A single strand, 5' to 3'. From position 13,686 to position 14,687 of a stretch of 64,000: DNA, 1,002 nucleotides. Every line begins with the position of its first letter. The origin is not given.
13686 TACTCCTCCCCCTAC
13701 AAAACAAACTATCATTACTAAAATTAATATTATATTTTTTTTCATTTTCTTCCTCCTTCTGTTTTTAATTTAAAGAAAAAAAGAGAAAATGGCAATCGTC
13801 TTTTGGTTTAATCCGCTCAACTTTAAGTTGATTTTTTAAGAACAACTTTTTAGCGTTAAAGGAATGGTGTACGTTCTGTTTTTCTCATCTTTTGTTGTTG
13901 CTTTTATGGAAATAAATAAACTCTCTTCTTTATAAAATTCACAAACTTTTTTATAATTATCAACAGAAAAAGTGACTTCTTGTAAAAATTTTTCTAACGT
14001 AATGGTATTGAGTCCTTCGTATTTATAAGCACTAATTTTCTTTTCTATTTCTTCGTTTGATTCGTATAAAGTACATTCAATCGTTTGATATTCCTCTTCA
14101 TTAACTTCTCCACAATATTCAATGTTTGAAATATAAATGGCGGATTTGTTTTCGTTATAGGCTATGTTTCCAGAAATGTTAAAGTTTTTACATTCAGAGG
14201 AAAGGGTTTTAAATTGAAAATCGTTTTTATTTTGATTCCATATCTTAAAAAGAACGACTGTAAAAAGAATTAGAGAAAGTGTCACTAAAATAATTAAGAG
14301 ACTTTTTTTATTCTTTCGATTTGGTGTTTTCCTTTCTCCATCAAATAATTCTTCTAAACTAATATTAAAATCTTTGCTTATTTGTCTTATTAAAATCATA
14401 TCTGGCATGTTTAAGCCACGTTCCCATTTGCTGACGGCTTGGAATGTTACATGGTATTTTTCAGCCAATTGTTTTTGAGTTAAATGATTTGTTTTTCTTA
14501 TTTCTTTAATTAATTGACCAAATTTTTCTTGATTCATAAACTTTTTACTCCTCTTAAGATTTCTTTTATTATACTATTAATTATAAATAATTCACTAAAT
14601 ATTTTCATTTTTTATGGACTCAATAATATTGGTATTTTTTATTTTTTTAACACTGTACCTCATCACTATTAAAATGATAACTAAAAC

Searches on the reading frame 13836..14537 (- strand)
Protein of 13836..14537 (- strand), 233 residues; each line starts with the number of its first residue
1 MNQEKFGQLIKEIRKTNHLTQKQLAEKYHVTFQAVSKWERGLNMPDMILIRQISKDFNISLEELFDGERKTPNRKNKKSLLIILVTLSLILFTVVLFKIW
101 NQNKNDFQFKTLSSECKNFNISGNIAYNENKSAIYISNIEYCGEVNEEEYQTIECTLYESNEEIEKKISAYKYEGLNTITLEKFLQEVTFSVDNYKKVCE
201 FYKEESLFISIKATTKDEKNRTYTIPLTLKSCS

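Call 3: search_protein_families(library=pfam, proteins=[window:13836-14537:-], max_evalue=0.01)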
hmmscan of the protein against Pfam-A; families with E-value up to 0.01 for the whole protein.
window:13836-14537:- (233 aa): 5 families
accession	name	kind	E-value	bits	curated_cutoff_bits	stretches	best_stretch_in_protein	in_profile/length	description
PF01381.28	HTH_3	-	1.5e-14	54.2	23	1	10-64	1-55/55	Helix-turn-helix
PF12844.13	HTH_19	-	7.4e-07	29.4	30.2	1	7-68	1-62/64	Helix-turn-helix domain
PF13560.12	HTH_31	-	0.00077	20.2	27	1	6-46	2-43/64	Helix-turn-helix domain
PF15731.11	MqsA_antitoxin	-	0.0028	18.2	30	0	7-51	71-115/131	Antitoxin component of bacterial toxin-antitoxin system, MqsA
PF13518.12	HTH_28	-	0.008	16.7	25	0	11-42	7-36/52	Helix-turn-helix domain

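Call 4: search_protein_families(library=padloc, proteins=[window:13836-14537:-], max_evalue=0.01)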
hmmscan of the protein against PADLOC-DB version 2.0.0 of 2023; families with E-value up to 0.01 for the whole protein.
window:13836-14537:- (233 aa): 18 families
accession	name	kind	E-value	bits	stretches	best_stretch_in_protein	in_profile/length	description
PDLC02926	HTH_VI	-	1.5e-12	45.6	1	6-77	2-74/92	-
PDLC03954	RmrA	-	2.5e-09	34.5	1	7-69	12-74/380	-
PDLC03951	RmrA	-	2.2e-08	31.5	1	8-66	11-69/400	-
PDLC03945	RmrA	-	2.5e-08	31.5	1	7-70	4-66/394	-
PDLC03952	RmrA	-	1.9e-07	28.3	1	9-60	26-77/395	-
PDLC03947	RmrA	-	4.4e-07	27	1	5-74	11-80/383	-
PDLC03944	RmrA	-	1e-05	22.8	1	7-60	8-61/384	-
PDLC04775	PDC-M69A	-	3e-05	22.5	1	4-76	6-75/113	-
PDLC03949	RmrA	-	5.3e-05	20.2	1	14-72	11-69/363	-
PDLC04142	capH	-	0.00015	20.8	1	2-72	3-73/103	capH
PDLC03948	RmrA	-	0.00016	18.7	1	10-62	13-65/397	-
PDLC03946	RmrA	-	0.00025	17.9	1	11-65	8-62/357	-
PDLC03665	Control_protein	-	0.00032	18.9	1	5-66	8-70/77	control protein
PDLC03666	Control_protein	-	0.0012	17.3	1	3-65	4-66/77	control protein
PDLC03943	RmrA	-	0.0015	15.7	1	9-72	6-68/370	-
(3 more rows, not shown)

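Call 47: search_protein_families(library=ncbifam, proteins=[window:13836-14537:-], max_evalue=0.001)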
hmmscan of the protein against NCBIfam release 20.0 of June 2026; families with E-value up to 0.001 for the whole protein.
window:13836-14537:- (233 aa): 12 families
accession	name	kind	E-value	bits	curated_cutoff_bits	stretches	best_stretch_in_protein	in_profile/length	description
NF041951.1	phage_RstR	subfamily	2.4e-13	50.3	80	1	5-76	2-73/108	RstR family transcriptional repressor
TIGR00270.2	TIGR00270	equivalog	2.5e-08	33.9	110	1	4-76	74-146/159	multiprotein bridging factor aMBF1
NF007257.0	PRK09706.1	subfamily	8.4e-08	32.1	101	1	1-120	1-119/135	transcriptional repressor DicA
NF052239.1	antitox_spr1629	equivalog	8.5e-08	31.7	335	1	6-68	3-65/377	spr1629 family repressor/antitoxin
NF046032.1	TransRegSlrRBacil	equivalog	3.7e-07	30.4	250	1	7-69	3-66/149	HTH-type transcriptional regulator SlrR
TIGR03070.1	couple_hipB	subfamily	4.5e-07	29.7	71.65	1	5-59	2-56/58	type II toxin-antitoxin system Y4mF family antitoxin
NF047948.1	male_kill_WMK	equivalog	5.7e-07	29.3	300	1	3-77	160-234/300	WO male-killing family protein Wmk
TIGR03830.1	CxxCG_CxxCG_HTH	subfamily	3.9e-06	26.7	61.8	1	5-45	65-105/127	type II TA system antitoxin MqsA family protein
NF007408.0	PRK09943.1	equivalog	2e-05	24.2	211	1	6-71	8-73/185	HTH-type transcriptional regulator PuuR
NF041575.1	antitoxPezA_Strep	equivalog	3e-05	24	290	1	7-65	3-61/158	type II toxin-antitoxin system antitoxin PezA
NF040522.1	VC1465_fam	subfamily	4.5e-05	23.5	70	1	10-45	1-37/111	VC1465 family Xer recombination activation factor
NF006015.0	PRK08154.1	subfamily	0.00011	21.5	204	1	5-71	30-97/314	anaerobic benzoate catabolism transcriptional regulator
